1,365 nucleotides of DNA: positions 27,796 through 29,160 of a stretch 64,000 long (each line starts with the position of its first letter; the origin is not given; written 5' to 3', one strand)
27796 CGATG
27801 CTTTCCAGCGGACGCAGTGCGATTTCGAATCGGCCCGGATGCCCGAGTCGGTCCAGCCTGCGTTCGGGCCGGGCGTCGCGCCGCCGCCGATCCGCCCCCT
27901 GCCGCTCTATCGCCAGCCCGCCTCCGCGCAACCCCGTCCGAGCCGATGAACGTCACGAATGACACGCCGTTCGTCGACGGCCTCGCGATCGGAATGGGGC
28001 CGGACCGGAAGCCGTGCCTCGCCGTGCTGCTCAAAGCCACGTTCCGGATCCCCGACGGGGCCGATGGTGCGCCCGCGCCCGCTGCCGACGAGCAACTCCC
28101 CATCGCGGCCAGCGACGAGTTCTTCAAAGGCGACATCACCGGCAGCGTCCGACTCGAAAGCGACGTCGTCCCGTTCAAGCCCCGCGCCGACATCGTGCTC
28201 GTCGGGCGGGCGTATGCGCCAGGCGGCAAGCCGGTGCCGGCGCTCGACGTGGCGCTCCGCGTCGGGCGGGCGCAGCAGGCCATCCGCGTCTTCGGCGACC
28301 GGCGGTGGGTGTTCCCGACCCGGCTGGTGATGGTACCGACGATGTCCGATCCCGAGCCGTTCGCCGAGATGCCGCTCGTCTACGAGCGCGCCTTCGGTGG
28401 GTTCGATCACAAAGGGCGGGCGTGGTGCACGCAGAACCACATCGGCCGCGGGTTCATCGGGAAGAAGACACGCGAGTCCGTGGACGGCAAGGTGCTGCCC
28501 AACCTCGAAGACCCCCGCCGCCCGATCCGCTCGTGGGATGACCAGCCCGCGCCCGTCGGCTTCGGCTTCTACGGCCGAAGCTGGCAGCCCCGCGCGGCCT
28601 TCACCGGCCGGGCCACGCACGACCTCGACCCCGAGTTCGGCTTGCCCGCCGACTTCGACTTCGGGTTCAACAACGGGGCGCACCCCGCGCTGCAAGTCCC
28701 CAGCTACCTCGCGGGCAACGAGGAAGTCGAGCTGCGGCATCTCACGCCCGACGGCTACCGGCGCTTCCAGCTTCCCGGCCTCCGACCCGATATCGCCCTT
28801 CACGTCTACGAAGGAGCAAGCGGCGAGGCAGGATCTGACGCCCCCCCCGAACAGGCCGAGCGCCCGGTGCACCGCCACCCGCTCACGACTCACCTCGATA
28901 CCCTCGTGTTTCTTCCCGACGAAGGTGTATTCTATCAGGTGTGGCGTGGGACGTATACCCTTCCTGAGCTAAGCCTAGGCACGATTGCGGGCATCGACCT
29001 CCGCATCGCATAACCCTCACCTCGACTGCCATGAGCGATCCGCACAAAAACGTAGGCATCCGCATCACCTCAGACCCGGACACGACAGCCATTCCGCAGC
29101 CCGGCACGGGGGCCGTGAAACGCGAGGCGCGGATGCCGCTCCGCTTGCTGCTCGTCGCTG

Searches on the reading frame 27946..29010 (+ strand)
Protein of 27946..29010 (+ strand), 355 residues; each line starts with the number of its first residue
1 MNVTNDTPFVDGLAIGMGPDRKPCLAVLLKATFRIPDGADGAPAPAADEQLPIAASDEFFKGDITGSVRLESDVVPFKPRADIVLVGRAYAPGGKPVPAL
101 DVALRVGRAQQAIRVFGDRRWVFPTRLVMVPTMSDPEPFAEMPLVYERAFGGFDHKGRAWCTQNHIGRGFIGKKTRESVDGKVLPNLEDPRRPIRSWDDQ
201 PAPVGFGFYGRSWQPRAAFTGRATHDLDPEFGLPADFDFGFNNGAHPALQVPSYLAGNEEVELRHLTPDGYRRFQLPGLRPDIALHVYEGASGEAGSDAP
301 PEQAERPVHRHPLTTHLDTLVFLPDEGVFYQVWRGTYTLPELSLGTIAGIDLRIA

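Call 8: search_protein_families(library=pfam, proteins=[window:27946-29010:+], max_evalue=0.01)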
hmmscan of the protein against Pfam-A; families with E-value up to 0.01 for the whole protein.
window:27946-29010:+ (355 aa): 1 family
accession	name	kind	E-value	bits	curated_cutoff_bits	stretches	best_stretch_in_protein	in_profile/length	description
PF09937.14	DUF2169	-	3.2e-78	263.5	25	1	22-334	3-294/294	Uncharacterized protein conserved in bacteria (DUF2169)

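Call 9: search_protein_families(library=ncbifam, proteins=[window:27946-29010:+], max_evalue=0.1)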
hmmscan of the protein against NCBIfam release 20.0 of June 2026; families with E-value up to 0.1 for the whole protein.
window:27946-29010:+ (355 aa): 0 families

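Call 88: search_solved_structures(query=window:27946-29010:+, max_evalue=0.01)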
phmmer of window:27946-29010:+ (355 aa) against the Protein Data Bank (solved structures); distinct sequences matched with E-value up to 0.01: 1.
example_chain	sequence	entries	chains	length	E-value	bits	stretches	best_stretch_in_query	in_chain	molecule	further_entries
8vth_A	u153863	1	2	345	2e-06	30.6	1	74-278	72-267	DUF2169 domain-containing protein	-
